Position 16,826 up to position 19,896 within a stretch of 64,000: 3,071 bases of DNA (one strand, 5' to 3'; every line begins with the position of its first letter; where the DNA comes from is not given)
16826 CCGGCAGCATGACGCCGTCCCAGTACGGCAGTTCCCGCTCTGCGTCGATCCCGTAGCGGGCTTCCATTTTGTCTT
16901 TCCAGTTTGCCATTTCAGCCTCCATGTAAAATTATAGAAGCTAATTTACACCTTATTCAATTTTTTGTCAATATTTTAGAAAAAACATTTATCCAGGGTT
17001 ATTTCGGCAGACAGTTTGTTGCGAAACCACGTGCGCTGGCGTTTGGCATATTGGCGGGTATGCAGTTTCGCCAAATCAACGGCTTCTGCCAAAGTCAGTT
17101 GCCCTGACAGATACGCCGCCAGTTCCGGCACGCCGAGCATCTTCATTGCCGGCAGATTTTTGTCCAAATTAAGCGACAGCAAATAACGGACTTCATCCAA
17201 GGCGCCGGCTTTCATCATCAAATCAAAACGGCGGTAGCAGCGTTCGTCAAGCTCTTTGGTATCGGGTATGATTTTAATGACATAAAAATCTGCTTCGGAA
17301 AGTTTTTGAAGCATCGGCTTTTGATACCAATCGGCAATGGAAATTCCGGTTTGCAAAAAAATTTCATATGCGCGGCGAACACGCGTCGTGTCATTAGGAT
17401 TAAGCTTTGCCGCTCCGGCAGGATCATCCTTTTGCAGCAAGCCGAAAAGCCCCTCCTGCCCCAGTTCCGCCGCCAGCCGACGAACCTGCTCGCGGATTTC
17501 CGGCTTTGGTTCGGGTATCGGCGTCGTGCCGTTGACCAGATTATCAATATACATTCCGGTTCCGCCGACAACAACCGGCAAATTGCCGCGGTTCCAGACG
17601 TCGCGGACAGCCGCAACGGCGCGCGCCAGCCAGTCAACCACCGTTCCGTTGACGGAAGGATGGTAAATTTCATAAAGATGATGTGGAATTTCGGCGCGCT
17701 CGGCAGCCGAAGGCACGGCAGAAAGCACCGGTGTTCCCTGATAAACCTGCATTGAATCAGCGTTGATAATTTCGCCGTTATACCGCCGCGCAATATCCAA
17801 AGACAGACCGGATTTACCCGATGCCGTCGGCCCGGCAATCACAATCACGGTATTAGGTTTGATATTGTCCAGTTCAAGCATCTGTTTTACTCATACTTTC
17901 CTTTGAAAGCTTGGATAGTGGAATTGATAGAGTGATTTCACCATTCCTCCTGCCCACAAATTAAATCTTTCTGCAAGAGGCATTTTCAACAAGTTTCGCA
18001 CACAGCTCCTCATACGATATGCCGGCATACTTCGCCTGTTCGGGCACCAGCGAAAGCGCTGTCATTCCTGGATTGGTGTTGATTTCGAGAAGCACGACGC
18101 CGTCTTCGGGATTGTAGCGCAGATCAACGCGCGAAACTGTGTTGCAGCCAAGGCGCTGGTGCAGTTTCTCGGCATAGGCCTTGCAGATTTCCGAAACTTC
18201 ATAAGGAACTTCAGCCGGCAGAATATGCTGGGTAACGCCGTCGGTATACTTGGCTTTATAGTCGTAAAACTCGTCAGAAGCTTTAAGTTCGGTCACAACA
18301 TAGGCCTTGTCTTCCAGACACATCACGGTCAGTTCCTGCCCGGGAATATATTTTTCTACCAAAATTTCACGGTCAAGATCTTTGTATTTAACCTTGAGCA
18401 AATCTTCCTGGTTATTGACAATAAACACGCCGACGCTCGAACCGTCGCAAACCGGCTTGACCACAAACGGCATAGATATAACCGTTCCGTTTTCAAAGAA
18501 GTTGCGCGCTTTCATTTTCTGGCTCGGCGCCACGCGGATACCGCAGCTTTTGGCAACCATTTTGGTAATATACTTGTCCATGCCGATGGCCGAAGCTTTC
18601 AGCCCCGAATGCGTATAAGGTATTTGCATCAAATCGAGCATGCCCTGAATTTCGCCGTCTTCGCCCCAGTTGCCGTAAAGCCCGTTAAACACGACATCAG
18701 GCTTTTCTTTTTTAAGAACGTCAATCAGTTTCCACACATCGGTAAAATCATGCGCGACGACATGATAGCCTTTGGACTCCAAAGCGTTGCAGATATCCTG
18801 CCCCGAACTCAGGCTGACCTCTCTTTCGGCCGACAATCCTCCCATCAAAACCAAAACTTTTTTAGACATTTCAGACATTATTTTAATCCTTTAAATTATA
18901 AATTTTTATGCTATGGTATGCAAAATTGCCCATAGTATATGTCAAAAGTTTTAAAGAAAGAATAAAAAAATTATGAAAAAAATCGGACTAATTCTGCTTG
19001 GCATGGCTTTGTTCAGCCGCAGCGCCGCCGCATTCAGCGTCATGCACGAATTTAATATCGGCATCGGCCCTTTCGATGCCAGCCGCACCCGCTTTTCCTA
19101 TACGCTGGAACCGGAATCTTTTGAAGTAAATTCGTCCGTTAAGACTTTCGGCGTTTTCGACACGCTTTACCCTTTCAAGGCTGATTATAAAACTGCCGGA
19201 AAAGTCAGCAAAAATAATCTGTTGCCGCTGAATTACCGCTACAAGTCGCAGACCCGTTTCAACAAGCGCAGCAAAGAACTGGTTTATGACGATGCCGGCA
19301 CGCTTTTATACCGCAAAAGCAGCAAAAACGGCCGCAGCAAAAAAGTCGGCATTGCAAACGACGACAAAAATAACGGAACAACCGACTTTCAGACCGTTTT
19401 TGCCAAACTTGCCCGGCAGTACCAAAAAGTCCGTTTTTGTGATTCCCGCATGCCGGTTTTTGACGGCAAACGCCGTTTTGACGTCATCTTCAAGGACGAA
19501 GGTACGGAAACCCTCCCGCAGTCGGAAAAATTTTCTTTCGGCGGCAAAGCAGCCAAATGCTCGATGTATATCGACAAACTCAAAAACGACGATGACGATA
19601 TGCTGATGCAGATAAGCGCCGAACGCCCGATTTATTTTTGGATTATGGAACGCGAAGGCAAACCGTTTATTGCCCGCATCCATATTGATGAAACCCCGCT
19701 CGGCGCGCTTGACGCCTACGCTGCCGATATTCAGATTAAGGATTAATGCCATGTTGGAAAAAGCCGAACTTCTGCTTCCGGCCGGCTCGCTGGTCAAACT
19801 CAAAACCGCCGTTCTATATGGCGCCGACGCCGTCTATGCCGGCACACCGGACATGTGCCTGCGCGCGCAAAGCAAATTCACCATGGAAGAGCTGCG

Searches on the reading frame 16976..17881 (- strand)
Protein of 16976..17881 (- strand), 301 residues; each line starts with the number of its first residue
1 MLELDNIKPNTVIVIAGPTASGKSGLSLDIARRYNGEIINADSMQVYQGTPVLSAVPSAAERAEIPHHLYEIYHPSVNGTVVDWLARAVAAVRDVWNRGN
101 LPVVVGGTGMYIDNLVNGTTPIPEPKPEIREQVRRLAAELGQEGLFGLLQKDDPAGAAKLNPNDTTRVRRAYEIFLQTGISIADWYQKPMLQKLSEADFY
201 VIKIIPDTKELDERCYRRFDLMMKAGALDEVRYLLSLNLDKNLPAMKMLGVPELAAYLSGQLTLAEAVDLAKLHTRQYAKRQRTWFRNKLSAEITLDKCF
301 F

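Call 73: search_protein_families(library=pfam, proteins=[window:16976-17881:-], max_evalue=0.00001)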
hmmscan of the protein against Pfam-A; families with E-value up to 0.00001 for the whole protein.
window:16976-17881:- (301 aa): 1 family
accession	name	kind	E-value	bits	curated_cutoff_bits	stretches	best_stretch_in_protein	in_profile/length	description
PF01715.23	IPPT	-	2.6e-73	247.1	23.6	1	45-289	1-243/243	IPP transferase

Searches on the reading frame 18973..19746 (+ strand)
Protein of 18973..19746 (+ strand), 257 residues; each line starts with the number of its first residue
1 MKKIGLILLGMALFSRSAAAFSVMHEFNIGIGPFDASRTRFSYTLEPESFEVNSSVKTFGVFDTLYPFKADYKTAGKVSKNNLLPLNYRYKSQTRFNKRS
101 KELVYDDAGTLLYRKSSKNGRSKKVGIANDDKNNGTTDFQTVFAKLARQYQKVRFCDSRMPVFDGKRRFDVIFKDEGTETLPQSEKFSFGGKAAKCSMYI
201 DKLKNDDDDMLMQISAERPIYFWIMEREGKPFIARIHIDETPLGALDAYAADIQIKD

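Call 73: search_protein_families(library=pfam, proteins=[window:18973-19746:+], max_evalue=0.00001)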
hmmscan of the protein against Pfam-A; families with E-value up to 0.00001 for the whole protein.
window:18973-19746:+ (257 aa): 1 family
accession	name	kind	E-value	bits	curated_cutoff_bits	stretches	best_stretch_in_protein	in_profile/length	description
PF11306.15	DUF3108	-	1e-11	45.5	26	1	28-229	3-189/209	Protein of unknown function (DUF3108)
